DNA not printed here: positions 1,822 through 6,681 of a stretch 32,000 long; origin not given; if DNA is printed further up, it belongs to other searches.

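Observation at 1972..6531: Domain architecture of the 1519-aa protein: Mrr-like PD-(D/E)xK head, textbook NACHT motifs, and about 900 aa of unassignable C-terminus split by an acidic linker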

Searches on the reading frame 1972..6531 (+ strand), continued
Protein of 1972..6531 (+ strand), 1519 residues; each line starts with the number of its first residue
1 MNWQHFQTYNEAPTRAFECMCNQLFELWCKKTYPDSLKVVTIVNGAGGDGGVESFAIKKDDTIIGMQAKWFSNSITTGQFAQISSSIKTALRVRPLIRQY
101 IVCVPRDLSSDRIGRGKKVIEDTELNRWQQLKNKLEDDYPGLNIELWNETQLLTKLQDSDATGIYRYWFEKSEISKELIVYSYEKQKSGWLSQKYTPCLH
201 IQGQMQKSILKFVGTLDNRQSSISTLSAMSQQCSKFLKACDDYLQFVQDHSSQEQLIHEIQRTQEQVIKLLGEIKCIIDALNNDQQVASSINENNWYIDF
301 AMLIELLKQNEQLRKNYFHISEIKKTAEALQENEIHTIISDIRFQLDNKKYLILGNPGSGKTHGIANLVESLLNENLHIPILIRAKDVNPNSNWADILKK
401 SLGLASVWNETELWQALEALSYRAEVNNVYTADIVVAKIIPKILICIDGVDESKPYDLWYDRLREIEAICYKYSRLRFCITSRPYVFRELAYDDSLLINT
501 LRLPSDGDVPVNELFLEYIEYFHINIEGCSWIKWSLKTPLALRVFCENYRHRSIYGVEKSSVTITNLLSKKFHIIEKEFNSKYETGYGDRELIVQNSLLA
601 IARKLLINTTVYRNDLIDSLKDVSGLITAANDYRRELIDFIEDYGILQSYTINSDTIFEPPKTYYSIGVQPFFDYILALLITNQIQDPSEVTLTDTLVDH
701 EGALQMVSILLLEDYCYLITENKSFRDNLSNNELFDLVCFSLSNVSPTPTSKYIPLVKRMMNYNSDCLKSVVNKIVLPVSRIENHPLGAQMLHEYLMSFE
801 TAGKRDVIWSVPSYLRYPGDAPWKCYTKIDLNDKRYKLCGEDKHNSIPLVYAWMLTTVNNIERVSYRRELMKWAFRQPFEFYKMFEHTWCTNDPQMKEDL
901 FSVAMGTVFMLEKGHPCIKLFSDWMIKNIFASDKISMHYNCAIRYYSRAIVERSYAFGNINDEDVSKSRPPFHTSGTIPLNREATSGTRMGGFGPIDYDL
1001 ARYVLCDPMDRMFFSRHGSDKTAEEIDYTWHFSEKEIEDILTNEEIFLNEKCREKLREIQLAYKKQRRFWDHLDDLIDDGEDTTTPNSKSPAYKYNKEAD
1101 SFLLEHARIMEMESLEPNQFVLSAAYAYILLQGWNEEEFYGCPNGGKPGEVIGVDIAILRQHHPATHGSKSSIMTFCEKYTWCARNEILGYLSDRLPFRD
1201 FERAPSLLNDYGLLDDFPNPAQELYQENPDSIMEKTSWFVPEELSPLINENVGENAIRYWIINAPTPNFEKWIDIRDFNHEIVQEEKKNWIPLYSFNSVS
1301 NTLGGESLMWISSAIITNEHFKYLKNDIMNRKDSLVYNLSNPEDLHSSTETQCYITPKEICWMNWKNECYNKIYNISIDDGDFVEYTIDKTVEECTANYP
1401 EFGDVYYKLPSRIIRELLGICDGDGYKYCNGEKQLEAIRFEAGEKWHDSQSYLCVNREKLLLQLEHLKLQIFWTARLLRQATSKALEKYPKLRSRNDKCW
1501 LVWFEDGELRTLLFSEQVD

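Call 23: search_solved_structures(query=A1, max_evalue=1, show_alignments=2)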
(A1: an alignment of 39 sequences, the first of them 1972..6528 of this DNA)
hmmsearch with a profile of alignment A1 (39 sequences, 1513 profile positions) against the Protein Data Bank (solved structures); distinct sequences matched with E-value up to 1: 12.
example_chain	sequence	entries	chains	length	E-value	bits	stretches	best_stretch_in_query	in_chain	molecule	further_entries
9o4e_A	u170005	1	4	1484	1e-32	116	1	191-1131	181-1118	AVAST type 2 anti-phage system protein Avs2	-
5l3s_B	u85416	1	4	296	0.0043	17.8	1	272-378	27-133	Signal recognition particle receptor FtsY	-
5l3w_A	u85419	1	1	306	0.012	16.4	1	259-378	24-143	Signal recognition particle receptor FtsY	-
9hs7_A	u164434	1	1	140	0.096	13.3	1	218-291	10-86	Transmembrane protein gp41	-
3dm9_B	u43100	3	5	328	0.1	13.2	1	227-379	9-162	Signal recognition particle receptor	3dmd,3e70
5zuv_A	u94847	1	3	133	0.25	11.9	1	205-309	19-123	Spike glycoprotein,Spike glycoprotein,inhibitor EK1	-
7upo_C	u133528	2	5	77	0.27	11.8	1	221-279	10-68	DHT03 protein C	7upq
2quf_A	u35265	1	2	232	0.34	11.5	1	619-673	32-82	Transcription Factor PF0095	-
2ocy_A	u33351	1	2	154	0.35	11.4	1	191-330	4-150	Rab guanine nucleotide exchange factor SEC2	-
6cy1_A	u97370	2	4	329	0.38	11.3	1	244-377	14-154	Signal recognition particle receptor FtsY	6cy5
5d4w_A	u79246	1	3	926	0.79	10.3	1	229-372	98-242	Putative heat shock protein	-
8qae_A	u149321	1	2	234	0.89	10.1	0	214-307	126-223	sc-apCC-6-SLLA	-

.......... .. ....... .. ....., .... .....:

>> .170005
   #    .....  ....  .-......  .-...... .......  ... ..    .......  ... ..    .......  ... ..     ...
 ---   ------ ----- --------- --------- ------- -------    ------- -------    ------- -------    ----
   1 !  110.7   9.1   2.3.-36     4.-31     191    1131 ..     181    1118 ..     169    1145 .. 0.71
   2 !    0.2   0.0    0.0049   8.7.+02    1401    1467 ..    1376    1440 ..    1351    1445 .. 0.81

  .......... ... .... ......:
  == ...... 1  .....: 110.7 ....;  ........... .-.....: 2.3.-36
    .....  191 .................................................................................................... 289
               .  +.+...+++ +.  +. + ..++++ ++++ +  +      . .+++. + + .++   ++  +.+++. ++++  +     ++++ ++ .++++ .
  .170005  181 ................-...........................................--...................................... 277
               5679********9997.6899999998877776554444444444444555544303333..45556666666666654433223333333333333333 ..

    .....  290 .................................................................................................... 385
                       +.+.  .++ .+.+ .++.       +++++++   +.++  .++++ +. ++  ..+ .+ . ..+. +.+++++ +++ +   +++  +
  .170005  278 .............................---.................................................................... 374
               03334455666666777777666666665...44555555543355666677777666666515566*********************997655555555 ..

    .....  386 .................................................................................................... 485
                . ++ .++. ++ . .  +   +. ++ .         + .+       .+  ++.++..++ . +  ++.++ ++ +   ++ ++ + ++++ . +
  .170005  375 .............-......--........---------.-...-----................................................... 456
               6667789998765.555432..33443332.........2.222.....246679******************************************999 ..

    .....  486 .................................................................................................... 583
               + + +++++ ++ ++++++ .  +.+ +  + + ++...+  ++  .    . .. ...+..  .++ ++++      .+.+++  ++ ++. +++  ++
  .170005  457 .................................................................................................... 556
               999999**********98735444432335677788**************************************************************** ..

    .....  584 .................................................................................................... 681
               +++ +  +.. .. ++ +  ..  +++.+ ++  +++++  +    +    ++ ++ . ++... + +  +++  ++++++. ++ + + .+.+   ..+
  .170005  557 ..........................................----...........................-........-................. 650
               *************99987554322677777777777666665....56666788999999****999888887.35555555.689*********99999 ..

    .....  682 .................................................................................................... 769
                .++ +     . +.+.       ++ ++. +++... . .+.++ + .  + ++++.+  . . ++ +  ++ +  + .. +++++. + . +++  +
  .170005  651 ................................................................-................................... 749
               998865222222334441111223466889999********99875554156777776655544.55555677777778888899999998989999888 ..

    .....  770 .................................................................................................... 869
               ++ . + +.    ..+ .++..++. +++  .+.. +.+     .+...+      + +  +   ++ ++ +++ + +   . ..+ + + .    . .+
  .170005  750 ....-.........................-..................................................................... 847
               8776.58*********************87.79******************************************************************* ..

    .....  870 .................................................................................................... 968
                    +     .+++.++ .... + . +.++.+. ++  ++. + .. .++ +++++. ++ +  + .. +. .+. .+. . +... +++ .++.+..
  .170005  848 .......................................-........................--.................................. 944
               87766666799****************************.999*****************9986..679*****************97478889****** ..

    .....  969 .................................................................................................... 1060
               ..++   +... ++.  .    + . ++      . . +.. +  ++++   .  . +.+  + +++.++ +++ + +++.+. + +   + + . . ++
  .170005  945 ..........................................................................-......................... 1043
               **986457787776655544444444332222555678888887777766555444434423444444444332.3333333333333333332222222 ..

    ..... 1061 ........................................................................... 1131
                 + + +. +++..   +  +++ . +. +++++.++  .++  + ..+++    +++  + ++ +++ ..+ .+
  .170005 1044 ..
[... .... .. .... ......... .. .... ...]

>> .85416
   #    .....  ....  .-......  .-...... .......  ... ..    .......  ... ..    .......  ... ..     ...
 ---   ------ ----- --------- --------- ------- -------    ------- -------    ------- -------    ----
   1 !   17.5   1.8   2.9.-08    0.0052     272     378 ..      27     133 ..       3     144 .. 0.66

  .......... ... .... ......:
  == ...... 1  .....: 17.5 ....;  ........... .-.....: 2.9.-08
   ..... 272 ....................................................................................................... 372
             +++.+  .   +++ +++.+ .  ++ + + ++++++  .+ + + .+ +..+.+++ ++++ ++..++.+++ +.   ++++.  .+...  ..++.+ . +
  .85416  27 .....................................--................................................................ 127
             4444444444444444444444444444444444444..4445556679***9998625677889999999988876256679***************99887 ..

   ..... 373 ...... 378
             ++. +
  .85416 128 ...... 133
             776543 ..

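Call 32: find_encoding_contigs(protein=window:1972-6531:+, flank=10000, max_places=6)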
Protein window:1972-6531:+ (1519 aa): 1 contig read that carries it; 1 place shown.
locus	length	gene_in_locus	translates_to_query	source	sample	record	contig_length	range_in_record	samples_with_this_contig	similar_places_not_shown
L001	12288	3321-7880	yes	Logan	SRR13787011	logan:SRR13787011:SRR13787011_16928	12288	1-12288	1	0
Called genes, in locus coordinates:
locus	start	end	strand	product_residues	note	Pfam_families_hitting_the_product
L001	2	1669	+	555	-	?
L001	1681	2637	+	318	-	PF13154:DUF3991, PF13155:Toprim_2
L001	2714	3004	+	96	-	PF02604:PhdYeFM_antitox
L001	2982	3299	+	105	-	PF05016:ParE_toxin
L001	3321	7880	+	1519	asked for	PF24883:NPHP3_N (faint)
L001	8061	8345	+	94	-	-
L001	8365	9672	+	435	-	-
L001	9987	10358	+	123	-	PF21983:NikA-like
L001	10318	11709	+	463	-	PF03432:Relaxase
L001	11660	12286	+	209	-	?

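Call 34: find_encoding_contigs(protein=P0004, flank=8000, max_places=3)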
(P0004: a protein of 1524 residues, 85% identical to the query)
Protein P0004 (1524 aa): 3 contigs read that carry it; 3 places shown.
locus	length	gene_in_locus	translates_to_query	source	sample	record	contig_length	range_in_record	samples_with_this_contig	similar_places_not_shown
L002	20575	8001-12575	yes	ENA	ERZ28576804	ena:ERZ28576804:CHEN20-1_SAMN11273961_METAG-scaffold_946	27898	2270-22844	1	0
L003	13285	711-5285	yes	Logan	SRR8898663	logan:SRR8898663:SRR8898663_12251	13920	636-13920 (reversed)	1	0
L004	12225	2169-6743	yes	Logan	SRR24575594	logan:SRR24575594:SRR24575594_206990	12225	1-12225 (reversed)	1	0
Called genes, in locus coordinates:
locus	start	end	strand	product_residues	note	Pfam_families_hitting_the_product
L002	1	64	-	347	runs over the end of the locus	PF05569:Peptidase_M56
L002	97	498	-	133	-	PF03965:Penicillinase_R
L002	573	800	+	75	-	-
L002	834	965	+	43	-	-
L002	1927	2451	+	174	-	PF00106:adh_short (faint)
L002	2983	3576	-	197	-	-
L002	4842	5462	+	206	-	-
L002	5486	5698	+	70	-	-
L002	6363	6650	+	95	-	PF00239:Resolvase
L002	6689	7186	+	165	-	PF07508:Recombinase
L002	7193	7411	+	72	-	PF13408:Zn_ribbon_recom (weak)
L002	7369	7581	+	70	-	-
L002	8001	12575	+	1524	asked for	-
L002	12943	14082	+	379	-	PF12686:DUF3800 (weak)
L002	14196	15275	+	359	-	PF20469:OLD-like_TOPRIM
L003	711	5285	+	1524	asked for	-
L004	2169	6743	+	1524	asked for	-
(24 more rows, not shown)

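Call 35: find_encoding_contigs(protein=P0010, flank=8000, max_places=3)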
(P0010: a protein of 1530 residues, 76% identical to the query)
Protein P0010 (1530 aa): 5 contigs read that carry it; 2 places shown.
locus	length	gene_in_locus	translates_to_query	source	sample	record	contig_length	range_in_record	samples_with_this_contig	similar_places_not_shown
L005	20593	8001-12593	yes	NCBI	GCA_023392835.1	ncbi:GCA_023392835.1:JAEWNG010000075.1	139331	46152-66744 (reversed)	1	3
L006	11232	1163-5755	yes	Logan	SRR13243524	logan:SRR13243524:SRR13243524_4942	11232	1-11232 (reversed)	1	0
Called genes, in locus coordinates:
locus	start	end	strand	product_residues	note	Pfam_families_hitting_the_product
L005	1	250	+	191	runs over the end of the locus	-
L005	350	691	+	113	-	-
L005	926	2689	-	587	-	PF00580:UvrD-helicase, PF13245:AAA_19, PF13401:AAA_22 (faint), PF00580:UvrD-helicase, PF13361:UvrD_C (faint)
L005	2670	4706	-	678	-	PF02463:SMC_N, PF11398:DUF2813 (weak), PF13175:AAA_15, PF13476:AAA_23, PF13304:AAA_21, PF11398:DUF2813 (weak), PF20469:OLD-like_TOPRIM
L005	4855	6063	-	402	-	-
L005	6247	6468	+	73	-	-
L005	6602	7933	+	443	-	PF13304:AAA_21 (faint), PF04326:SLFN_AlbA_2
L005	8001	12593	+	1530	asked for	-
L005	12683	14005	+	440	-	PF13091:PLDc_2 (weak)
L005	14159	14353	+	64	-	-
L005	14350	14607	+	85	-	-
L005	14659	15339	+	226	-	-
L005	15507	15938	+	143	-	PF01541:GIY-YIG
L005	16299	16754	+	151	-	PF13443:HTH_26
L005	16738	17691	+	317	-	PF07804:HipA_C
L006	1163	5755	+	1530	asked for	-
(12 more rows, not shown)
